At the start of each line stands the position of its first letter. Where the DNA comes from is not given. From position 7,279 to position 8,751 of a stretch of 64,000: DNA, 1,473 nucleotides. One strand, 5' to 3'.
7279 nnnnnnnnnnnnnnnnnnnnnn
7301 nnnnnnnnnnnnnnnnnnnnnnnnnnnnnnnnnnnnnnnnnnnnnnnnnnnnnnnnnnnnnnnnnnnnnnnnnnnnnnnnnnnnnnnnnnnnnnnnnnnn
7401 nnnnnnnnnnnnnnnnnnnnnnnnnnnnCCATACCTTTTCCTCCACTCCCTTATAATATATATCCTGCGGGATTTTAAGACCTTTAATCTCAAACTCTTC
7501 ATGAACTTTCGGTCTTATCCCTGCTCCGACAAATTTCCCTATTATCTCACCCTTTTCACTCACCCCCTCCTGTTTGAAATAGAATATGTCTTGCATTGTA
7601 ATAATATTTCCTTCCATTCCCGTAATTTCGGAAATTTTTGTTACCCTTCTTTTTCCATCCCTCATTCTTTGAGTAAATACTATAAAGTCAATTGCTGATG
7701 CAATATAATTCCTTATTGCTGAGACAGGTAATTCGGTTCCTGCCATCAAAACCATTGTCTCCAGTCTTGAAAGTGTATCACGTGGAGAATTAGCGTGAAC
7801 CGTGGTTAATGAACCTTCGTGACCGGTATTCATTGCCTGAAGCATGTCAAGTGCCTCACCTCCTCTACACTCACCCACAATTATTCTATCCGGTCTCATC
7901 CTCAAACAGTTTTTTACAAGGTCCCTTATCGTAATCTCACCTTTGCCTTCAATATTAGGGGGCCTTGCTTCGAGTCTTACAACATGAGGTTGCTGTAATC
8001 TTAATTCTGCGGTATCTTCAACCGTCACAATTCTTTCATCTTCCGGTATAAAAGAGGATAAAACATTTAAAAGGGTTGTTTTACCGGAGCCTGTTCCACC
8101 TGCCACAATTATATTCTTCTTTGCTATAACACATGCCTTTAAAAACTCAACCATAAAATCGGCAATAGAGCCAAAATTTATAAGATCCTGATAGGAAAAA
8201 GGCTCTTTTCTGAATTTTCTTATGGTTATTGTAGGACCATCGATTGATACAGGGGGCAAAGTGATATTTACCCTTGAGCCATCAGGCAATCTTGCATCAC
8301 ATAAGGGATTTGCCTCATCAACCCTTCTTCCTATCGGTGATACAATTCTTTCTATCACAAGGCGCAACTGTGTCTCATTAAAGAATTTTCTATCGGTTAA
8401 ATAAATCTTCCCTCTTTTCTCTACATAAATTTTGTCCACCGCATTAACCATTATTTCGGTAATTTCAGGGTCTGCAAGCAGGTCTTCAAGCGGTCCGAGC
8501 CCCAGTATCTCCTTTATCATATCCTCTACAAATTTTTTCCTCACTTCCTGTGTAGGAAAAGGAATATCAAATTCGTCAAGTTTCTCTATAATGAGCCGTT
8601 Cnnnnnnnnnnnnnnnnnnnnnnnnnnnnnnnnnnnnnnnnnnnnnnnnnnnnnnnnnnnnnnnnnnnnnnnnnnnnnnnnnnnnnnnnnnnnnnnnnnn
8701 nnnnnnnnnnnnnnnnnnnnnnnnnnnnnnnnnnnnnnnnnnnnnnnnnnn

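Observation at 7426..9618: CpaE(TadZ)-CpaF(TadA) single-polypeptide fusion in a non-canonically ordered tad locus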

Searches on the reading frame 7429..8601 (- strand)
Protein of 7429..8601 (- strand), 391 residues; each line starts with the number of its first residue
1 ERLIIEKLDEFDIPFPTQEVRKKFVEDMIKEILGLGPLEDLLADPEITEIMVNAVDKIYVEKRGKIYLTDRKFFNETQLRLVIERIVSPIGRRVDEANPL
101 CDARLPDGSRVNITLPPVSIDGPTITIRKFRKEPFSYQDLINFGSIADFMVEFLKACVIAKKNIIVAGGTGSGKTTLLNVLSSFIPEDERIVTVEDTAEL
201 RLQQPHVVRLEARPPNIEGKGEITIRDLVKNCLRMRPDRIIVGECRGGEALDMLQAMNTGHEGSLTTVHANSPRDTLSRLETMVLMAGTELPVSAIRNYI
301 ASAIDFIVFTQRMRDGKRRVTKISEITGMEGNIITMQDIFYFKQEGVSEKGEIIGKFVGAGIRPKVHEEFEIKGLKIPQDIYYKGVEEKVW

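Call 29: search_solved_structures(query=window:7429-8601:-, max_evalue=1e-30)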
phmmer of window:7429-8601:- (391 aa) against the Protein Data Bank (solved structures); distinct sequences matched with E-value up to 1e-30: 9.
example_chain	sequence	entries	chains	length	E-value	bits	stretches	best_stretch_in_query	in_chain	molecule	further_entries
8rkd_E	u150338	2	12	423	1.3e-126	425.9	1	21-374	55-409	Pilus assembly ATPase CpaF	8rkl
8rjf_A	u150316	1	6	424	1.3e-126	425.9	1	21-374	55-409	Pilus assembly ATPase CpaF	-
9e24_A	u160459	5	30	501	2e-126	425.3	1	21-374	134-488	CpaF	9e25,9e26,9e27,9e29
2oap_1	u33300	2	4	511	6.4e-44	153.8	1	5-330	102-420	Type II secretion system protein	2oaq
4ii7_A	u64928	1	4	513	4e-42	147.9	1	19-356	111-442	FlaI ATPase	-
4ihq_A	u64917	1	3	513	2.7e-41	145.1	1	19-356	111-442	FlaI ATPase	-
2gza_A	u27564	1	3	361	1.5e-39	139.4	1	134-319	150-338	Type IV secretion system protein VirB11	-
6bge_A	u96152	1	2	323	4.8e-37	131.2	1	40-285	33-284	VirB11-like protein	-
1g6o_A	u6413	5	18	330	4.9e-37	131.1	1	40-285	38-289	CAG-ALPHA | virB11 homolog | Cag-alfa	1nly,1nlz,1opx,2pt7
